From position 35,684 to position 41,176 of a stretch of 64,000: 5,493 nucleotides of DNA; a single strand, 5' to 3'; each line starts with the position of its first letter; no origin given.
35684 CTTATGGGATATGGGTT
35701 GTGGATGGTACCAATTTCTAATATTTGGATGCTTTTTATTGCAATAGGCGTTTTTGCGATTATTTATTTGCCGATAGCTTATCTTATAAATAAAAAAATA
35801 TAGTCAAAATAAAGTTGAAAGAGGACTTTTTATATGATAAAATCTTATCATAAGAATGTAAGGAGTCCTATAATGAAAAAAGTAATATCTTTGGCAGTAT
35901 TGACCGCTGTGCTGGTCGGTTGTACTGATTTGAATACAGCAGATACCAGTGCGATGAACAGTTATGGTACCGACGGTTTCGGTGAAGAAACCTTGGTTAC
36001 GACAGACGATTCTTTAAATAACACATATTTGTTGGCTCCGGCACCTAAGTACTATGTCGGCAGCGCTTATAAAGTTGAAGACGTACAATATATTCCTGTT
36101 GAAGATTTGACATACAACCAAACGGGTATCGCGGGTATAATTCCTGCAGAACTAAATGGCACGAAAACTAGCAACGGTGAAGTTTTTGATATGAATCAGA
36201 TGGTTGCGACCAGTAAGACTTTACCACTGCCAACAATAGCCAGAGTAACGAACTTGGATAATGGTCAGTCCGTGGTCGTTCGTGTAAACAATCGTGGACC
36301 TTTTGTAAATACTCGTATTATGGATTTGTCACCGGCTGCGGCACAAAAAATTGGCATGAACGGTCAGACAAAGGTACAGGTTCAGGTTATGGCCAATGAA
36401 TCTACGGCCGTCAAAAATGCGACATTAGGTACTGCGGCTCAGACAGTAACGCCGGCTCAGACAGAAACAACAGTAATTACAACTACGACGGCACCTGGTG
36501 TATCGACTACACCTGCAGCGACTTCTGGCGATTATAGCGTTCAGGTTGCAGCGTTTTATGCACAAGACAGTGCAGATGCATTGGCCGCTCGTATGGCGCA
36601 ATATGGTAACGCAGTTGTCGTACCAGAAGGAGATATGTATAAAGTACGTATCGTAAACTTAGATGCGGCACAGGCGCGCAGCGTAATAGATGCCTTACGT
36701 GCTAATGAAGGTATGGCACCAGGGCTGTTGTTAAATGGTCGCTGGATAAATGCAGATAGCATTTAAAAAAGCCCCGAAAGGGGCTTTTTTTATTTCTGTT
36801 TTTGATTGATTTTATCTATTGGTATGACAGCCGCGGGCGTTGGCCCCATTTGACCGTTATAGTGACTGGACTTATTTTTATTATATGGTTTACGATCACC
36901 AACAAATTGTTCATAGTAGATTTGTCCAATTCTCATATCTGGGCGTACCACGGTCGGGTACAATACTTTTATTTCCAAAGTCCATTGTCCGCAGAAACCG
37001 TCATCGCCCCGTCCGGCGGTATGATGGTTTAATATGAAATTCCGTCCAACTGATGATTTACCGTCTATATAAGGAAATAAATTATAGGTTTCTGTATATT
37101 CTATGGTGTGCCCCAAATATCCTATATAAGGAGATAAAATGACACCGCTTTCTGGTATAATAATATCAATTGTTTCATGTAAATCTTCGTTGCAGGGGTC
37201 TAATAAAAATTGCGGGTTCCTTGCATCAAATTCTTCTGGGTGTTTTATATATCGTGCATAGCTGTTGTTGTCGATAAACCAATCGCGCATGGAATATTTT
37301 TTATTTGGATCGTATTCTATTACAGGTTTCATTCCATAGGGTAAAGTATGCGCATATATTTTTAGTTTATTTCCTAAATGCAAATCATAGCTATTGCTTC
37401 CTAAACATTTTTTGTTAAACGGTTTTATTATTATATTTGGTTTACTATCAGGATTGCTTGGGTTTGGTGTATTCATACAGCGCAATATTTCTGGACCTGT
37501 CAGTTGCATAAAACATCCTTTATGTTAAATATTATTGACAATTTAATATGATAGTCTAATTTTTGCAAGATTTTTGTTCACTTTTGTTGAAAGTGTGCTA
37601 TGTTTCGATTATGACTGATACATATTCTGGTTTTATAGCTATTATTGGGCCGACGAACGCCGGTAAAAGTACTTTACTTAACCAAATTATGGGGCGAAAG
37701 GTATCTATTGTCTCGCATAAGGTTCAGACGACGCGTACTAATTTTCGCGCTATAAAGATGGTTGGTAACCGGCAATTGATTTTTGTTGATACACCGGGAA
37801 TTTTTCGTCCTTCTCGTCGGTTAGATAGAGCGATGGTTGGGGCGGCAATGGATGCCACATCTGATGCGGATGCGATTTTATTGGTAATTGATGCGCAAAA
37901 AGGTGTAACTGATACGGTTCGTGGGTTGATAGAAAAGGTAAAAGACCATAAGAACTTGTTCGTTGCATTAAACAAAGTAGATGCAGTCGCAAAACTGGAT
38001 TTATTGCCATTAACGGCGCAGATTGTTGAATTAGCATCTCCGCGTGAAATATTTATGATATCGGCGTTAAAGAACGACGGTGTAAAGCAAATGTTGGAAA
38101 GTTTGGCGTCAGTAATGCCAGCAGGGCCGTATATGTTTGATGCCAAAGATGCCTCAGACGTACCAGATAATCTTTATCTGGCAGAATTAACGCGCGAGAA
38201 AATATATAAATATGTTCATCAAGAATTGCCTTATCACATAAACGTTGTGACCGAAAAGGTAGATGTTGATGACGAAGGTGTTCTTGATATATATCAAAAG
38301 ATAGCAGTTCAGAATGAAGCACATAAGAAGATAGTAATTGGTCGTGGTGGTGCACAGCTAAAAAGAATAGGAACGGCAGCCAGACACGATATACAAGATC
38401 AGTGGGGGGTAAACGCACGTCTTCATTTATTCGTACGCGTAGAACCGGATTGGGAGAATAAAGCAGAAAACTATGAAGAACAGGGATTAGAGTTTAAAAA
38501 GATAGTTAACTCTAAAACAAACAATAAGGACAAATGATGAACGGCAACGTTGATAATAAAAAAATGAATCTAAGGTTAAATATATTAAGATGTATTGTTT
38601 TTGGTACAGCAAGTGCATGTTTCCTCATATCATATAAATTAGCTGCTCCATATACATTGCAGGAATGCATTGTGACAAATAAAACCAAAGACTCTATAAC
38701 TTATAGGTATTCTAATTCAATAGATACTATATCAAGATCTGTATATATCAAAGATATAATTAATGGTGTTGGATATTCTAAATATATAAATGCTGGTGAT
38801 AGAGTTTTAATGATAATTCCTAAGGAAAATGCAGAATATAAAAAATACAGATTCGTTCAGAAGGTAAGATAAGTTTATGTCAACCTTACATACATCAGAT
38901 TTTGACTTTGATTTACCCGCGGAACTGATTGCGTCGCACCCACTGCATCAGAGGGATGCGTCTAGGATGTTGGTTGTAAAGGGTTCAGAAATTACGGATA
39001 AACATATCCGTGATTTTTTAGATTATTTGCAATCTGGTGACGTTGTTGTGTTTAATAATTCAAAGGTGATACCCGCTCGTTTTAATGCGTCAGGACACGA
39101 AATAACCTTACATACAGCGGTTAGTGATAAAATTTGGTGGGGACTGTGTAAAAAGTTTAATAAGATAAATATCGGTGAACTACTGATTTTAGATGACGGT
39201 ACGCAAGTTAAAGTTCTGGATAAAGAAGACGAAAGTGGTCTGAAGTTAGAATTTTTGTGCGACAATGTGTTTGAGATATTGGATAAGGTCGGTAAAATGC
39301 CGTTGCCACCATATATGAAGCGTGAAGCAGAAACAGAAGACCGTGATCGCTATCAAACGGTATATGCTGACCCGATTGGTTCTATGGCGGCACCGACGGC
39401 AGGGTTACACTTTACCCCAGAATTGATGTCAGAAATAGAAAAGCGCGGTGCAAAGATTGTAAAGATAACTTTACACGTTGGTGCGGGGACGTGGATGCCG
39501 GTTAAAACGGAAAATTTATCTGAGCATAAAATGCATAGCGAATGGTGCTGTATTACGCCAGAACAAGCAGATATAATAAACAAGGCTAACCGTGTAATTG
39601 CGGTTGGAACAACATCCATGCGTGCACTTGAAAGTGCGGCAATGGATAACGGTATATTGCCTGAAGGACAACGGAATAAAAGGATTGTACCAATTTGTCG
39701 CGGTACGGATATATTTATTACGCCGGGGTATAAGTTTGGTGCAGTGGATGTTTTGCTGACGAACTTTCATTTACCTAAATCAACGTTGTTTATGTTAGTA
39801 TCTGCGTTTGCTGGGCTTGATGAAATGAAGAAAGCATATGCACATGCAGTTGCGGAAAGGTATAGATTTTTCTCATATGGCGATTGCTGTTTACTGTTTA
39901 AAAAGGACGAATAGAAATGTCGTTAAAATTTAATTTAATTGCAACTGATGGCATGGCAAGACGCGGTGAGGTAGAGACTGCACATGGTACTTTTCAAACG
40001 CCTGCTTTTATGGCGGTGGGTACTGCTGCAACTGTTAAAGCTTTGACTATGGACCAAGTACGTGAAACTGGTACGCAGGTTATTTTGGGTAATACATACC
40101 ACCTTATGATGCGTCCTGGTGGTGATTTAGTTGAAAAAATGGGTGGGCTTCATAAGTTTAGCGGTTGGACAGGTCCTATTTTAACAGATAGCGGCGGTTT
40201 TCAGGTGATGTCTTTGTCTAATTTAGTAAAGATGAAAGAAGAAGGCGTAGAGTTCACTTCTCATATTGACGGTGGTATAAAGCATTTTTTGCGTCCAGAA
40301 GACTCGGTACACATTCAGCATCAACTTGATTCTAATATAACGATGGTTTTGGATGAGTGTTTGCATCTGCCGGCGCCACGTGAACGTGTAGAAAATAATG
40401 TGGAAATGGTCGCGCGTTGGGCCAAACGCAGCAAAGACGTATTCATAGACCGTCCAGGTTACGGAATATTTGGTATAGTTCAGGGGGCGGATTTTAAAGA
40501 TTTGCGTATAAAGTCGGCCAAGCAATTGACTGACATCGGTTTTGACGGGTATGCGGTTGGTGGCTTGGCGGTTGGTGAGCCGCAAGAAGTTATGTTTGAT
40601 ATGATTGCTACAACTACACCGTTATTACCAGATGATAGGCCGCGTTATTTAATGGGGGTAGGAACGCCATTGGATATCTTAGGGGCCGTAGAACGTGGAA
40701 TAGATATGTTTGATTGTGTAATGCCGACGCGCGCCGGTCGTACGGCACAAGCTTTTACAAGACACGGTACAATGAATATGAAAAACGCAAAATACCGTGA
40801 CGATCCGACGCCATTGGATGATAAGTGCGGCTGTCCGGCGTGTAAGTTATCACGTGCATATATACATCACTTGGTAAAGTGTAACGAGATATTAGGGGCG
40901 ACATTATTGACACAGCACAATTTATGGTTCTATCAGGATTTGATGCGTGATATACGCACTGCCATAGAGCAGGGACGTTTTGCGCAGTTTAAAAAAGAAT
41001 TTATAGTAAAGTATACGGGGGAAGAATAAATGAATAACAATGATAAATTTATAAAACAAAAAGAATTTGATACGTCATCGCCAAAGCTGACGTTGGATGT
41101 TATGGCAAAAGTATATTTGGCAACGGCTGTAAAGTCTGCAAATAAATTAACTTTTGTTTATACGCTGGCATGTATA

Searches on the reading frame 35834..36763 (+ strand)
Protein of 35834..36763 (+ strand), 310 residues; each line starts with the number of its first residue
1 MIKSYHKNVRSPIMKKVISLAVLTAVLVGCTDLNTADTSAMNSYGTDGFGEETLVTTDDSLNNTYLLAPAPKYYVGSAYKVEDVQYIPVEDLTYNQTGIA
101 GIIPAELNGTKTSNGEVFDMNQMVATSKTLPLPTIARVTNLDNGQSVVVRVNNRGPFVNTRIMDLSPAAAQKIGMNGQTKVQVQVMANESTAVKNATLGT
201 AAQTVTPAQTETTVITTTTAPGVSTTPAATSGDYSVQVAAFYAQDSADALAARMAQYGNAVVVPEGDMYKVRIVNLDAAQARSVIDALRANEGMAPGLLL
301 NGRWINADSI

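Call 77: search_protein_families(library=pfam, proteins=[window:35834-36763:+], max_evalue=0.0001)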
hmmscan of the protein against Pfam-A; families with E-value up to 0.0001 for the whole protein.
window:35834-36763:+ (310 aa): 2 families
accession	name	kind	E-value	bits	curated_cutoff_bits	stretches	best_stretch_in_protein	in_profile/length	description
PF03330.24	DPBB_1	-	3.5e-22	78.9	28.8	1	109-185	12-83/83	Lytic transglycolase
PF05036.18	SPOR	-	1.2e-09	38.8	21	1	231-294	2-70/76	SPOR domain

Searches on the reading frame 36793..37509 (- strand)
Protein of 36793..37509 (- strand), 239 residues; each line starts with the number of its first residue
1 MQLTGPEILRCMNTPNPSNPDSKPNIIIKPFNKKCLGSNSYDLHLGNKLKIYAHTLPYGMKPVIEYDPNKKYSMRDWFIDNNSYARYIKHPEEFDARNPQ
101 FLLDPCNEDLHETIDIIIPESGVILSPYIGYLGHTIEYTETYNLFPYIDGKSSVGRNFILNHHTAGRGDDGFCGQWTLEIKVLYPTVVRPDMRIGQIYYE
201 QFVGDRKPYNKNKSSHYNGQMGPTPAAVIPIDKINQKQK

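Call 77: search_protein_families(library=pfam, proteins=[window:36793-37509:-], max_evalue=0.0001)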
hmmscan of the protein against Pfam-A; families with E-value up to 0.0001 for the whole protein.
window:36793-37509:- (239 aa): 1 family
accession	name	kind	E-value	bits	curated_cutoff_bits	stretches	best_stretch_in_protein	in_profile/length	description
PF22769.1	DCD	-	1.1e-24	87.7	27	1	23-201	14-152/153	dCTP deaminase-like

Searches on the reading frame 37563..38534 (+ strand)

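Call 16: search_protein_families(library=pfam, proteins=[window:37563-38534:+], max_evalue=0.001)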
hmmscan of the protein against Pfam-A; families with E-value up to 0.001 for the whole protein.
window:37563-38534:+ (324 aa): 10 families
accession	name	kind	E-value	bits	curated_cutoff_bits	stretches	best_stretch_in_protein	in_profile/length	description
PF01926.29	MMR_HSR1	-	5.1e-23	81.8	21.9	1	25-138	2-113/113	50S ribosome-binding GTPase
PF00009.33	GTP_EFTU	-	5.8e-15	55.8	26.5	1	25-186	6-187/188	Elongation factor Tu GTP binding domain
PF02421.24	FeoB_N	-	1e-11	45.1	27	1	25-179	3-154/156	Ferrous iron transport protein B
PF00350.29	Dynamin_N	-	1.1e-11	45.5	27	1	25-58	1-34/168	Dynamin family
PF07650.23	KH_2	-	1.4e-10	41.2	22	1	221-297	1-77/78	KH domain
PF10662.15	PduV-EutP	-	3.2e-09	37.2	21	1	25-181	4-141/143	Ethanolamine utilisation - propanediol utilisation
PF04548.22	AIG1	-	1.2e-07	31.7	27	1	25-126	3-107/212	AIG1 family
PF03193.22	RsgA_GTPase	-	1.4e-07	31.9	30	1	23-80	107-168/174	RsgA GTPase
PF02492.25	cobW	-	0.00034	20.7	20.7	0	62-148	75-162/180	CobW/HypB/UreG, nucleotide-binding domain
PF19993.5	DO-GTPase2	-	0.00068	19.8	27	0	24-40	2-18/226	Double-GTPase 2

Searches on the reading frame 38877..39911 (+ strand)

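Call 16: search_protein_families(library=pfam, proteins=[window:38877-39911:+], max_evalue=0.001)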
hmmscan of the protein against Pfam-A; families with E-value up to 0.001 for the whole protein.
window:38877-39911:+ (345 aa): 1 family
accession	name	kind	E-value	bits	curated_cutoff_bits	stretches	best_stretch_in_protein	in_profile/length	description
PF02547.20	Queuosine_synth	-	1.2e-118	396.4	25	1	6-340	1-322/322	Queuosine biosynthesis protein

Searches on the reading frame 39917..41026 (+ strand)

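Call 16: search_protein_families(library=pfam, proteins=[window:39917-41026:+], max_evalue=0.001)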
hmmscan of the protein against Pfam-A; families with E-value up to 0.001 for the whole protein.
window:39917-41026:+ (370 aa): 1 family
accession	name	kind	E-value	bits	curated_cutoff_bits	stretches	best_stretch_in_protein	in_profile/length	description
PF01702.25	TGT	-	4.2e-153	510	26.3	1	12-366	2-355/357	Queuine tRNA-ribosyltransferase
